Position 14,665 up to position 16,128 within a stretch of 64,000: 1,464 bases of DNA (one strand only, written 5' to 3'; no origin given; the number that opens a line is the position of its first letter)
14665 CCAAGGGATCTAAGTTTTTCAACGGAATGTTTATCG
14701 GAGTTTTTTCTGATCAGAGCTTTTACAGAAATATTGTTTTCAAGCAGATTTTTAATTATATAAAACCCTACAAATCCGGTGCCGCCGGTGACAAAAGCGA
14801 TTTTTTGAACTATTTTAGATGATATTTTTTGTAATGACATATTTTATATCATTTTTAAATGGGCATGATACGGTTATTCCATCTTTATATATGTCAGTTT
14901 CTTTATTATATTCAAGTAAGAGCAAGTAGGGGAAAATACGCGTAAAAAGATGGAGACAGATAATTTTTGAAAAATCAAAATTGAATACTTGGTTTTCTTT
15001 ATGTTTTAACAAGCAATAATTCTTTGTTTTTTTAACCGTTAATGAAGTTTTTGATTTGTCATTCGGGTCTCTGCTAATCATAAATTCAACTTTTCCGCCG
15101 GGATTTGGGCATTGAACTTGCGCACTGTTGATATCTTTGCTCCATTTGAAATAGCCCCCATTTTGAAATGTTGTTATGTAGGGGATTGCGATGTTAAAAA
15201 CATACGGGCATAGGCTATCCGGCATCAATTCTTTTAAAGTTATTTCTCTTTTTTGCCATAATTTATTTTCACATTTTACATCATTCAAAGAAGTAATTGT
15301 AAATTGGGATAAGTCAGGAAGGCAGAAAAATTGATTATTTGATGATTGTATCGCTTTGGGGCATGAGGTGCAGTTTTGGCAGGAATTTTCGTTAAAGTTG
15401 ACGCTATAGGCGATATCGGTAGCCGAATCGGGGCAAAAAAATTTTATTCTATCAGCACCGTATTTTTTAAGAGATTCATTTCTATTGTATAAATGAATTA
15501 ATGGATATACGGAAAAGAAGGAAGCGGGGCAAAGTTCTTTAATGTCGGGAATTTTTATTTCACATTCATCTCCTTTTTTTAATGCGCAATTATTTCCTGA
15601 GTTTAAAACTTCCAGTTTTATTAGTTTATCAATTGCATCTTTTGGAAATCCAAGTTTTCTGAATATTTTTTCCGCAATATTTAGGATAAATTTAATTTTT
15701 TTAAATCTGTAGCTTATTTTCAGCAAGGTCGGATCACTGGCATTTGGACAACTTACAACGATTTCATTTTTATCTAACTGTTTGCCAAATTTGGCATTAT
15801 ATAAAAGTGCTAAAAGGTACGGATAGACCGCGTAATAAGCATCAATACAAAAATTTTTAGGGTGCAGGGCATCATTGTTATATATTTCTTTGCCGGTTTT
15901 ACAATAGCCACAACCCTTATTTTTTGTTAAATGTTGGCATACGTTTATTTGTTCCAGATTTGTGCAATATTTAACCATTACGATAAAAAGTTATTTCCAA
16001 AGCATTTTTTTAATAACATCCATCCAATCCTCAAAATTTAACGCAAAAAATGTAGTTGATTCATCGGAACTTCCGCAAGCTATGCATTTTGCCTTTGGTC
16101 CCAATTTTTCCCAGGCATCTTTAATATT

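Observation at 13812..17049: Candidate novel radical-SAM maturation system: SPASM-type rSAM + 22-Cys protein with four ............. repeats + SDR reductase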

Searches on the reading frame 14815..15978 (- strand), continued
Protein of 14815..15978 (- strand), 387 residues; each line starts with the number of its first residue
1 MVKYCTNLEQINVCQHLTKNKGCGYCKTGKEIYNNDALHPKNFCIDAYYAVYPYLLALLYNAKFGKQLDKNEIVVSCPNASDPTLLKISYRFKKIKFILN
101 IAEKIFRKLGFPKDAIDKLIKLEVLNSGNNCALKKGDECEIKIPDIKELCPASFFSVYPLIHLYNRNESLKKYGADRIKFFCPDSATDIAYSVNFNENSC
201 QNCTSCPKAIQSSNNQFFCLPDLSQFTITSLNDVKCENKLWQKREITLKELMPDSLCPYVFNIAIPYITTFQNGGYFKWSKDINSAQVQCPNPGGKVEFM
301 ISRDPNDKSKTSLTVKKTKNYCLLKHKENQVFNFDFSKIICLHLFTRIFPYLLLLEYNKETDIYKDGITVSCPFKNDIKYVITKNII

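Call 44: find_encoding_contigs(protein=P0138, flank=7000, max_places=2)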
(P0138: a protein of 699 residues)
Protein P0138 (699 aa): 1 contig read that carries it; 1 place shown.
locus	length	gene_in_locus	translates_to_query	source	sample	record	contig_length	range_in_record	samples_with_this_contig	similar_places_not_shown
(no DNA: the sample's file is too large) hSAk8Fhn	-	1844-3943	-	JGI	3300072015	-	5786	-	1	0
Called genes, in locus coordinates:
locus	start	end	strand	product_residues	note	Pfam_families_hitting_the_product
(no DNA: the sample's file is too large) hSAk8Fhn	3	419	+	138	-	?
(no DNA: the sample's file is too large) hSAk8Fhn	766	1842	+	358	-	PF04055:Radical_SAM, PF13353:Fer4_12 (weak)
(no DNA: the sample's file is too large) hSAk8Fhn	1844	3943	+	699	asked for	PF01073:3Beta_HSD, PF01370:Epimerase, PF05368:NmrA (weak), PF07993:NAD_binding_4 (faint), PF13460:NAD_binding_10 (weak)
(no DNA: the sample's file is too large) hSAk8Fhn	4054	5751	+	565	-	PF02142:MGS (weak), PF01808:AICARFT_IMPCHas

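Call 63: fold_search(model_id=the predicted structure, library=pdb)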
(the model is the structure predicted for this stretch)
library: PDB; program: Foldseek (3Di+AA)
matches with E <= 10: 326; with E <= 0.001: 0
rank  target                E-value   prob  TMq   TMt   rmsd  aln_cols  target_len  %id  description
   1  6izo_A                2.3e-02  0.10  0.12  0.12  20.5       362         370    8  Crystal structure of DNA polymerase sliding clamp from Caulobacter crescentus (released 2019-11-27)
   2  6dj8_A                5.9e-02  0.06  0.12  0.12  20.1       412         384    8  Structure of DNA polymerase III subunit beta from Borrelia burgdorferi in complex with a natural product (released 2019-05-29)
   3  5wce_B                1.7e-01  0.04  0.11  0.12  20.5       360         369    9  Caulobacter crescentus pol III beta (released 2017-07-26)
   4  2avt_A                2.3e-01  0.03  0.10  0.11  19.7       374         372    7  Crystal structure of the beta subunit from DNA polymerase of Streptococcus pyogenes (released 2006-01-24)
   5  2awa_D                2.3e-01  0.03  0.09  0.09  21.0       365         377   10  Crystal structure of DNA polymerase III, beta chain (EC 2.7.7.7) (np_344555.1) from STREPTOCOCCUS PNEUMONIAE TIGR4 at  (released 2005-09-20)
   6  6izo_B                2.7e-01  0.03  0.11  0.11  20.3       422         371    9  Crystal structure of DNA polymerase sliding clamp from Caulobacter crescentus (released 2019-11-27)
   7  2ab5_B                3.0e-01  0.04  0.11  0.15  22.0       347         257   11  bI3 LAGLIDADG Maturase (released 2005-08-30)
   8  5wce_A                3.4e-01  0.03  0.12  0.12  20.3       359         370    8  Caulobacter crescentus pol III beta (released 2017-07-26)
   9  2avt_B                3.6e-01  0.03  0.10  0.11  20.5       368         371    8  Crystal structure of the beta subunit from DNA polymerase of Streptococcus pyogenes (released 2006-01-24)
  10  1y4u_A                4.8e-01  0.01  0.10  0.09  19.3       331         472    9  Conformation rearrangement of heat shock protein 90 upon ADP binding (released 2005-04-19)
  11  9kgy_A                5.4e-01  0.06  0.09  0.23  19.4       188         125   10  Crystal structure of a de novo designed monomeric mainly-beta protein B10 (orthorhombic) (released 2025-07-02)
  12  6ap4_C                5.4e-01  0.02  0.09  0.10  21.5       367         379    8  Crystal structure of the DNA polymerase III subunit beta from Acinetobacter baumannii (released 2017-12-20)
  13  9icz_B                7.7e-01  0.06  0.12  0.16  15.2       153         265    5  C-Methyltransferase SeMT from Saccharopolyspora erythraea (released 2025-12-10)
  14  1cza                  8.6e-01  0.02  0.06  0.04  21.1       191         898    6  MUTANT MONOMER OF RECOMBINANT HUMAN HEXOKINASE TYPE I COMPLEXED WITH GLUCOSE, GLUCOSE-6-PHOSPHATE, AND ADP (released 2000-03-06)
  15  9kgz                  9.7e-01  0.02  0.08  0.19  19.2       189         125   12  Crystal structure of a de novo designed monomeric mainly-beta protein B10 (monoclinic) (released 2025-07-02)
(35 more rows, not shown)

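Call 69: search_dna_similar(query=window:14815-15978:-, collection=plasmids, mode=protein, max_evalue=0.01, max_rows=20)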
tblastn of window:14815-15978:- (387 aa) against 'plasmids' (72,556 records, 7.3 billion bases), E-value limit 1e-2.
No match.

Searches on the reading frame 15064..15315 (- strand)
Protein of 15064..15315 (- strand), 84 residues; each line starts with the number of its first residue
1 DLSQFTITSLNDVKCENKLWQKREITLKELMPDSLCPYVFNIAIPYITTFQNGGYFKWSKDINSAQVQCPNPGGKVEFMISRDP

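Call 52: search_protein_families(library=pfam, proteins=[window:15064-15315:-], max_evalue=5)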
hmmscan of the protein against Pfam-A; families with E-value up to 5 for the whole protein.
seq(84 aa): 1 family
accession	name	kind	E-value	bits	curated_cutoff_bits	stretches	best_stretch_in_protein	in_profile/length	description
PF22917.2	PRISE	-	0.19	11.2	27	1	22-77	181-235/394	PRISE-like Rossmann-fold domain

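Call 57: find_homologous_proteins(query=A5, max_evalue=0.001)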
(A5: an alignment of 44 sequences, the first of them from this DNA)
Query A5 (44 sequences) (84 aa, profile of the alignment): 2 proteins with E <= 0.001 among 95 candidates.
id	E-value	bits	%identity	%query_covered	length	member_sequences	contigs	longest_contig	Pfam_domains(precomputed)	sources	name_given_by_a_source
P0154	5.3e-29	117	22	55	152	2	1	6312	-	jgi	-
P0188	1.9e-13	67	19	93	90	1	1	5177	-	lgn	-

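Call 59: find_encoding_contigs(protein=P0188, flank=5000, max_places=3)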
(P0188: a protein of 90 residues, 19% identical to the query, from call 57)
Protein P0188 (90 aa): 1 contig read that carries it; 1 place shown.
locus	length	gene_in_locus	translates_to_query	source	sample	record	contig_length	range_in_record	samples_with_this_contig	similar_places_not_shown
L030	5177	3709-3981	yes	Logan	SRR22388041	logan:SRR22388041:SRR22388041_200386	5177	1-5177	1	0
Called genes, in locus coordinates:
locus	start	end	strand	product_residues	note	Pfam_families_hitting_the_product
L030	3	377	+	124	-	?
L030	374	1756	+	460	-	PF02310:B12-binding, PF04055:Radical_SAM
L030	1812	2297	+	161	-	-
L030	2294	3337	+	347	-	PF04055:Radical_SAM, PF13353:Fer4_12 (weak)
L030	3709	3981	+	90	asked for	-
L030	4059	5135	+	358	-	PF01073:3Beta_HSD, PF01370:Epimerase, PF04321:RmlD_sub_bind, PF05368:NmrA (faint), PF13460:NAD_binding_10, PF07993:NAD_binding_4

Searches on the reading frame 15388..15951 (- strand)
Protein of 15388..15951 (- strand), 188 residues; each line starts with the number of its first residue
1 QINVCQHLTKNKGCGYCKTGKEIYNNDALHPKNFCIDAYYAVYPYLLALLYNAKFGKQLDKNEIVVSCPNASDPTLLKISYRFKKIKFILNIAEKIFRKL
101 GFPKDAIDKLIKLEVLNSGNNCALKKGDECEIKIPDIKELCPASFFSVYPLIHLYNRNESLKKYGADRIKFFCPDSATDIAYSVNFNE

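Call 50: find_related_loci(query=A4, collection=metagenome_contigs, flank=8000)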
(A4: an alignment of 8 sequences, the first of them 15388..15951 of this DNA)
Query A4 (188 aa) in metagenome_contigs; peptide patterns used: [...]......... (x = any residue, [..] = any of these).
43 stretches matched a pattern; 17 encode a relative of the query (tblastn E <= 1e-3); 17 distinct loci.
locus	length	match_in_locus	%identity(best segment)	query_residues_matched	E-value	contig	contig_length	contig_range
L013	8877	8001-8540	51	11-188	1e-59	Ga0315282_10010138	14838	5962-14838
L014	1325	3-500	50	22-188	2e-55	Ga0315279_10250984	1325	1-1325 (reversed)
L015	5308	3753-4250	35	8-175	5e-29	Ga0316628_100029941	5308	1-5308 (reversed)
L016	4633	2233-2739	35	12-177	4e-23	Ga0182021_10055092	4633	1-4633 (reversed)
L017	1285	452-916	34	11-175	3e-20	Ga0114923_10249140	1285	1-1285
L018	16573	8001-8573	34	1-180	2e-18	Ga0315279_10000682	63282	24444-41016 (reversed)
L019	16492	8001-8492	33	1-175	4e-18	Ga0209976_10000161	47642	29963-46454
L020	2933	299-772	31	6-175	6e-18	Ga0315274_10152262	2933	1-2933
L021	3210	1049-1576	27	11-188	3e-17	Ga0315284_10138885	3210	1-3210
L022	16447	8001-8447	29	5-150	6e-17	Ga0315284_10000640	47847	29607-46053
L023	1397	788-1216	32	34-184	9e-17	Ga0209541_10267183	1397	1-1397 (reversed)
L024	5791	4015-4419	34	8-150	1e-15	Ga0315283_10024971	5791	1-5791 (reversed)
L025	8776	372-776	34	8-150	1e-15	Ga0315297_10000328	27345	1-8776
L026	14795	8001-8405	34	8-150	1e-15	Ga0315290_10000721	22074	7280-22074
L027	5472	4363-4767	34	8-150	1e-15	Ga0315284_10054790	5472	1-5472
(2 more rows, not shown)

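Call 53: search_solved_structures(query=A3, max_evalue=10)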
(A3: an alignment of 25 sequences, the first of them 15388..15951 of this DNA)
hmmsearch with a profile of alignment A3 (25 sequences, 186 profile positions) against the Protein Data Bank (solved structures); distinct sequences matched with E-value up to 10: 1.
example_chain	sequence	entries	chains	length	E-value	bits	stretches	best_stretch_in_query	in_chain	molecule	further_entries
3x0f_A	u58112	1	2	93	0.79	12.3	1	79-156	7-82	CD81 antigen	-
